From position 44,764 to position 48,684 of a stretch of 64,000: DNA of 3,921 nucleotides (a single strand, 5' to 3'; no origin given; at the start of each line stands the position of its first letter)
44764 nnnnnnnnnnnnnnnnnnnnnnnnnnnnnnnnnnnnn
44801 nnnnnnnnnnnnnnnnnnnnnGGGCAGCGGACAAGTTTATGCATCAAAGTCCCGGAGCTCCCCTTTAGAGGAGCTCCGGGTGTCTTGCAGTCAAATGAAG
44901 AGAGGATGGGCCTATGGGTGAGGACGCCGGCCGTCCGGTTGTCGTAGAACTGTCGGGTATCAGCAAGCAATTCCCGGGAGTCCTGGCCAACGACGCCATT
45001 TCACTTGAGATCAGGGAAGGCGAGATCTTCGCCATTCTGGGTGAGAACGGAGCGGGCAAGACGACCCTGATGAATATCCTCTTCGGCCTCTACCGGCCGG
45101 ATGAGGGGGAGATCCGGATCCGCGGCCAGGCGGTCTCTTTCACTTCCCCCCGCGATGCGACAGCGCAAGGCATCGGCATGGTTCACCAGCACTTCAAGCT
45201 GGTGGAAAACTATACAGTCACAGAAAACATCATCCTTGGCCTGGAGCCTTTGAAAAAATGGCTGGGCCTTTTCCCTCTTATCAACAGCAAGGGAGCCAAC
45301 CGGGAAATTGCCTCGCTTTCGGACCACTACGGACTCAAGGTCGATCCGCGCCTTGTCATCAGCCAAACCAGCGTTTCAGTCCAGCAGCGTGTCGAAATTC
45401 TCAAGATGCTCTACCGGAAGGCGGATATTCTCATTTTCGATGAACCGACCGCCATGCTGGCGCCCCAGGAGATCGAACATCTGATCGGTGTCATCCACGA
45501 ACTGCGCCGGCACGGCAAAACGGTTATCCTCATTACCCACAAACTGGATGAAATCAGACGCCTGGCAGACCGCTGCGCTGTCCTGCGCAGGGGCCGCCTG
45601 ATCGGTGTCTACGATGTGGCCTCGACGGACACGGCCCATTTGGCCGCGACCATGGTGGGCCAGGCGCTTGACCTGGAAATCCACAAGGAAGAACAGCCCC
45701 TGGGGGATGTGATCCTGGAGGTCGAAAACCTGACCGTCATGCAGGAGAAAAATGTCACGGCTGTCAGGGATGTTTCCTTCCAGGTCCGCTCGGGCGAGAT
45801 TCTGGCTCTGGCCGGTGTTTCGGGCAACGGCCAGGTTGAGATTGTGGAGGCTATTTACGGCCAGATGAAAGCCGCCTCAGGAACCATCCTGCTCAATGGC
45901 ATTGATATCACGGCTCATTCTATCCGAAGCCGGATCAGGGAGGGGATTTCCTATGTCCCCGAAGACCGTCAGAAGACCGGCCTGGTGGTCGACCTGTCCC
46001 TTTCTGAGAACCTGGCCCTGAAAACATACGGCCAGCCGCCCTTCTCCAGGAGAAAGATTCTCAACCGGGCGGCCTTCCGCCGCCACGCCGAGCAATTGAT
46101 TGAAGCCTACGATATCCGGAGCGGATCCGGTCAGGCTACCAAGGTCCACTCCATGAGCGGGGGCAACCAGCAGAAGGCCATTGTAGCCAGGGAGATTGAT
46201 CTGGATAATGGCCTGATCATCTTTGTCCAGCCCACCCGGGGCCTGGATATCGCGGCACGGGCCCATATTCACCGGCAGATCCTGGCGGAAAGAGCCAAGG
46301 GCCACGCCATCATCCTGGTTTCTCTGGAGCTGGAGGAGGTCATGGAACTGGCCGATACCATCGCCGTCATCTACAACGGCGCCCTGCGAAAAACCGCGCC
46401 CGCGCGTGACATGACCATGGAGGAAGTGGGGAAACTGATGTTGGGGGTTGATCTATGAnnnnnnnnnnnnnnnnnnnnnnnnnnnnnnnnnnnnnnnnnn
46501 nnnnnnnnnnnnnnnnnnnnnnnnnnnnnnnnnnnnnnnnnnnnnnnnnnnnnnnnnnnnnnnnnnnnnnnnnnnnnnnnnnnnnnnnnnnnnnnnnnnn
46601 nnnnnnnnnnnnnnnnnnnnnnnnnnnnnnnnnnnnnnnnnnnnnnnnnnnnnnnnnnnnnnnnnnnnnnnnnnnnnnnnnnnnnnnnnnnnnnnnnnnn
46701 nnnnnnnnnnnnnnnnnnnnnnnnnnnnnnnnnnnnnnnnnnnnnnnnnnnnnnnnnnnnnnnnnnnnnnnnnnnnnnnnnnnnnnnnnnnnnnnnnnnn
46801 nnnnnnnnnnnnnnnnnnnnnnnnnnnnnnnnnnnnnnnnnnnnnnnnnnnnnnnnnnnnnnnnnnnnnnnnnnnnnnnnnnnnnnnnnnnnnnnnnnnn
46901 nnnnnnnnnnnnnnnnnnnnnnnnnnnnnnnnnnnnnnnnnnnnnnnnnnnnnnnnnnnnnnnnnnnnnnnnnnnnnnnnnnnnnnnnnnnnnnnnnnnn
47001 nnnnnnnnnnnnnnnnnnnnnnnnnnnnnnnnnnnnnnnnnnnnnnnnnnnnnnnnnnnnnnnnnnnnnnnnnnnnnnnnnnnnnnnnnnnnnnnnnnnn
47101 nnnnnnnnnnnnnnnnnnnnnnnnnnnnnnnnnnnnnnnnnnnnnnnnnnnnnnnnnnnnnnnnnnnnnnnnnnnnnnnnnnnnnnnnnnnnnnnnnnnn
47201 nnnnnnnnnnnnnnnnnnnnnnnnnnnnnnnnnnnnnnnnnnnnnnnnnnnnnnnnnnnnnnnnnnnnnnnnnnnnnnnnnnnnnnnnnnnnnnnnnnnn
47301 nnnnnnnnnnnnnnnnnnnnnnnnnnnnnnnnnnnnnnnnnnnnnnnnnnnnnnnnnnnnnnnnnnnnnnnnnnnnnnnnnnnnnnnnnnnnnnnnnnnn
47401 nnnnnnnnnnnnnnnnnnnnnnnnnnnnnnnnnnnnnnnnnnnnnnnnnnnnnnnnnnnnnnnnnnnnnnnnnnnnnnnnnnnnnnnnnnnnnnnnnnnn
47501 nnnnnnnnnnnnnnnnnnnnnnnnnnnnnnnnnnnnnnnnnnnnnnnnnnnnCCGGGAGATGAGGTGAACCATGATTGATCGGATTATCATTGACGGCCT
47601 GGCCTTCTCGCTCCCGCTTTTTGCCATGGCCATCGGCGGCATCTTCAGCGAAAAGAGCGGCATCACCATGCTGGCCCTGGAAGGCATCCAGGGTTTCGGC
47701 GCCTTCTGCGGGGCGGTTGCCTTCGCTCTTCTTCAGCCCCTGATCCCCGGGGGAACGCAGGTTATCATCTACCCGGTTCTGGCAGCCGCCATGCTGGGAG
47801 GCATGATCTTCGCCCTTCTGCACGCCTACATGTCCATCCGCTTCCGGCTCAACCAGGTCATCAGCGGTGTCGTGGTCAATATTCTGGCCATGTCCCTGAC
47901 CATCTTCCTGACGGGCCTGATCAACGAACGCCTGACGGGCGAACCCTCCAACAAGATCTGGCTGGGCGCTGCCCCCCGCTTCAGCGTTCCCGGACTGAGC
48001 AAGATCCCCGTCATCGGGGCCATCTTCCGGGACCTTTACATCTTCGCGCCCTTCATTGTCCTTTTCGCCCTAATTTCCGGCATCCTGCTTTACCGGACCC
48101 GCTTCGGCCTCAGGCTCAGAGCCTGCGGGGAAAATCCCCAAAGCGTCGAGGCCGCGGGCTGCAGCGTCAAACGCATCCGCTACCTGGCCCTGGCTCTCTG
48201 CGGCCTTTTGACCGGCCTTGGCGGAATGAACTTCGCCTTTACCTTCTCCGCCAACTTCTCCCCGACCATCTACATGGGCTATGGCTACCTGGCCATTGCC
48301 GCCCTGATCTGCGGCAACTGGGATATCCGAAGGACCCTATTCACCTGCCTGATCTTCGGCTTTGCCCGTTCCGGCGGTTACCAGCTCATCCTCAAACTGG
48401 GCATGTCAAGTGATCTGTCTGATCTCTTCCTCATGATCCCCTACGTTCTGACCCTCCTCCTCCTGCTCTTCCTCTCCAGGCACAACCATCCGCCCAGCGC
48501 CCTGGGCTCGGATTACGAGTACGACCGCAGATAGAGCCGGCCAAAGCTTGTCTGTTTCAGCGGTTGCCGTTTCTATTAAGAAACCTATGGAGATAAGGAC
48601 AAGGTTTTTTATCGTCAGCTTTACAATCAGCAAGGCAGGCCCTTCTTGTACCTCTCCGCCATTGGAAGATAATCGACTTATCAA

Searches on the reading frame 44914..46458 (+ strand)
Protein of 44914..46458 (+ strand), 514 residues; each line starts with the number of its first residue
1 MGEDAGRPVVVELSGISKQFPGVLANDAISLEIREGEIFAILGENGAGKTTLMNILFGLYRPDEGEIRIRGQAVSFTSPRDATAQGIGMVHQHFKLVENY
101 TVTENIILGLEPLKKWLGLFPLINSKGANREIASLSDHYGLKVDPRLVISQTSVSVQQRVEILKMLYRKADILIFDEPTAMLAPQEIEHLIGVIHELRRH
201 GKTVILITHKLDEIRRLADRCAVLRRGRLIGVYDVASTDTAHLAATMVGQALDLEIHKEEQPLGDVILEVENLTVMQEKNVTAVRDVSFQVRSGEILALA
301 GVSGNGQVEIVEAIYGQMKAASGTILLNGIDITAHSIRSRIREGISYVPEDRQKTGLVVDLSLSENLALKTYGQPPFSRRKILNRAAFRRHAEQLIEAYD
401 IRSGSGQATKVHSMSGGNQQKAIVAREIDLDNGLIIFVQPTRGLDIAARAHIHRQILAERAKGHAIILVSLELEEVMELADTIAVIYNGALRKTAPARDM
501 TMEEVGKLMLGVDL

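Call 5: search_protein_families(library=pfam, proteins=[window:44914-46458:+])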
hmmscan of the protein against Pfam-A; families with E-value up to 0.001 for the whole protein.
window:44914-46458:+ (514 aa): 4 families
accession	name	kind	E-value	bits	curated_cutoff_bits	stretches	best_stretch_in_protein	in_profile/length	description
PF00005.33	ABC_tran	-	1.7e-50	171.6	25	2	28-180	3-137/137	ABC transporter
PF13304.12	AAA_21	-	7.3e-08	33.3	27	0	158-209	243-298/304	AAA domain, putative AbiEii toxin, Type IV TA system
PF13476.12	AAA_23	-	0.00022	22.4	27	1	36-60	19-44/201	AAA domain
PF03193.22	RsgA_GTPase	-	0.00029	21.2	30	0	34-66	105-136/174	RsgA GTPase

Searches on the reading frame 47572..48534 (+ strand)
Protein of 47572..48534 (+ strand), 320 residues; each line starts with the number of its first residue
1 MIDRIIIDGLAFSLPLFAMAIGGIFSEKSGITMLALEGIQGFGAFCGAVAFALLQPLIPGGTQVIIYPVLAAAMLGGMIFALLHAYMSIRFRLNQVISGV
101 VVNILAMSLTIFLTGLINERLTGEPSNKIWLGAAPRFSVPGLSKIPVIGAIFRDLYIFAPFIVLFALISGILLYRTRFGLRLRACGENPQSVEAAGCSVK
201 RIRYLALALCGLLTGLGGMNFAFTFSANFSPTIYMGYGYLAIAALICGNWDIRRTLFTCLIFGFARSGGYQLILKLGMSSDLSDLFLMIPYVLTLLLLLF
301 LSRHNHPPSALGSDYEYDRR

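Call 5: search_protein_families(library=pfam, proteins=[window:47572-48534:+])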
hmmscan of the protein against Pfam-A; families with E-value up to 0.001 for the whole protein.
window:47572-48534:+ (320 aa): 1 family
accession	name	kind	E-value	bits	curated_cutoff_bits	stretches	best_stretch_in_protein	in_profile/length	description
PF02653.21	BPD_transp_2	-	5.8e-36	124.5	26.8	1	6-293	2-267/269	Branched-chain amino acid transport system / permease component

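Call 86: find_encoding_contigs(protein=window:47572-48534:+, flank=10000, max_places=10)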
Protein window:47572-48534:+ (320 aa): 16 contigs read that carry it; 10 places shown.
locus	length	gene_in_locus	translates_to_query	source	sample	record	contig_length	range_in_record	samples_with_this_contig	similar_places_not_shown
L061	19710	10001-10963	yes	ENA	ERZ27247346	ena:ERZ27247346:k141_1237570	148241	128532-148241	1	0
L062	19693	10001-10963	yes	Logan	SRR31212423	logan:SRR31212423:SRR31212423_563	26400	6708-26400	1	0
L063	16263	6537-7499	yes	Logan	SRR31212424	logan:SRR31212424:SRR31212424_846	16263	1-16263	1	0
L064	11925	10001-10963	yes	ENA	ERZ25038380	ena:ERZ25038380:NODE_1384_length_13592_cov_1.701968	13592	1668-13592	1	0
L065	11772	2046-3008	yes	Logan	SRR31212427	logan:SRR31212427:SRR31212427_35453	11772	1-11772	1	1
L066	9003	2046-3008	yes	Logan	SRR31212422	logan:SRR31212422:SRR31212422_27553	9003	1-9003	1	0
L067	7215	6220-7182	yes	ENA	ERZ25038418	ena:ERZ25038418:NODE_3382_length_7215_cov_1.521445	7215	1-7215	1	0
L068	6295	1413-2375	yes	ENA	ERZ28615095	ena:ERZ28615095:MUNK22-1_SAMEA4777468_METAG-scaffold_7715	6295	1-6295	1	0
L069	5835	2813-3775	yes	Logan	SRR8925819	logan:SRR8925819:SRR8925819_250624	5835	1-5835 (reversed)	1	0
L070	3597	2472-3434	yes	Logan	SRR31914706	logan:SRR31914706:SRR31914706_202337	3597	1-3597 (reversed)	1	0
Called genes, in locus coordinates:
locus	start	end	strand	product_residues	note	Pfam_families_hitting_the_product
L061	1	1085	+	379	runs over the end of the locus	PF01408:GFO_IDH_MocA, PF02894:GFO_IDH_MocA_C, PF22725:GFO_IDH_MocA_C3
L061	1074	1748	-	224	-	PF01791:DeoC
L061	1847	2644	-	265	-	PF00188:CAP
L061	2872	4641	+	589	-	PF00664:ABC_membrane, PF00005:ABC_tran, PF02463:SMC_N (faint)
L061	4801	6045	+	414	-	PF05221:AdoHcyase, PF00670:AdoHcyase_NAD, PF02826:2-Hacid_dh_C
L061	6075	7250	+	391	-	PF02608:Bmp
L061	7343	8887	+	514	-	PF00005:ABC_tran, PF13304:AAA_21 (faint), PF00005:ABC_tran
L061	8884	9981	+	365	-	PF02653:BPD_transp_2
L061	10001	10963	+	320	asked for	PF02653:BPD_transp_2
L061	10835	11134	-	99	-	-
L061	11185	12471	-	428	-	PF01566:Nramp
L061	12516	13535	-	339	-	PF01557:FAA_hydrolase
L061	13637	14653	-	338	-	PF01557:FAA_hydrolase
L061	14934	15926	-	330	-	PF00941:FAD_binding_5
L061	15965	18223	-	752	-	PF01315:Ald_Xan_dh_C, PF02738:MoCoBD_1, PF20256:MoCoBD_2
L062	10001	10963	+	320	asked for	PF02653:BPD_transp_2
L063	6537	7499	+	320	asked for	PF02653:BPD_transp_2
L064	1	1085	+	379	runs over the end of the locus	PF01408:GFO_IDH_MocA, PF02894:GFO_IDH_MocA_C, PF22725:GFO_IDH_MocA_C3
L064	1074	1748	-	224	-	PF01791:DeoC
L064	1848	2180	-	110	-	PF00188:CAP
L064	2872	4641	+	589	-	PF00664:ABC_membrane, PF00005:ABC_tran, PF02463:SMC_N (faint)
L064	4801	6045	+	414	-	PF05221:AdoHcyase, PF00670:AdoHcyase_NAD, PF02826:2-Hacid_dh_C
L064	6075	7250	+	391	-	PF02608:Bmp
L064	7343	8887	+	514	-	PF00005:ABC_tran, PF13304:AAA_21 (faint), PF00005:ABC_tran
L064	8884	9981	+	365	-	PF02653:BPD_transp_2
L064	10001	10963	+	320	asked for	PF02653:BPD_transp_2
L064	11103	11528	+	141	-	PF00164:Ribosom_S12_S23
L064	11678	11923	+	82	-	?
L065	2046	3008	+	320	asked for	PF02653:BPD_transp_2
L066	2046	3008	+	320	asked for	PF02653:BPD_transp_2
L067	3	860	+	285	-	?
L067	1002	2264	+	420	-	PF05221:AdoHcyase, PF00670:AdoHcyase_NAD, PF02826:2-Hacid_dh_C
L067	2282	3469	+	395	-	PF02608:Bmp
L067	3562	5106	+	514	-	PF00005:ABC_tran, PF13304:AAA_21 (faint), PF00005:ABC_tran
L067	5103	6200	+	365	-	PF02653:BPD_transp_2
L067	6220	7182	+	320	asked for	PF02653:BPD_transp_2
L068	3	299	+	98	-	?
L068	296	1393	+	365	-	PF02653:BPD_transp_2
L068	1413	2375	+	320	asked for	PF02653:BPD_transp_2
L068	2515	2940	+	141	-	PF00164:Ribosom_S12_S23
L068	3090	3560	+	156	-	PF00177:Ribosomal_S7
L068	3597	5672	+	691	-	PF00009:GTP_EFTU, PF03144:GTP_EFTU_D2, PF22042:EF-G_D2, PF14492:EFG_III, PF16658:RF3_C (faint), PF03764:EFG_IV, PF00679:EFG_C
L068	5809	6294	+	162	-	?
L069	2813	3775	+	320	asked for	PF02653:BPD_transp_2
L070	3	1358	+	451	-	?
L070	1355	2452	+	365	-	PF02653:BPD_transp_2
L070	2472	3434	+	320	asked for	PF02653:BPD_transp_2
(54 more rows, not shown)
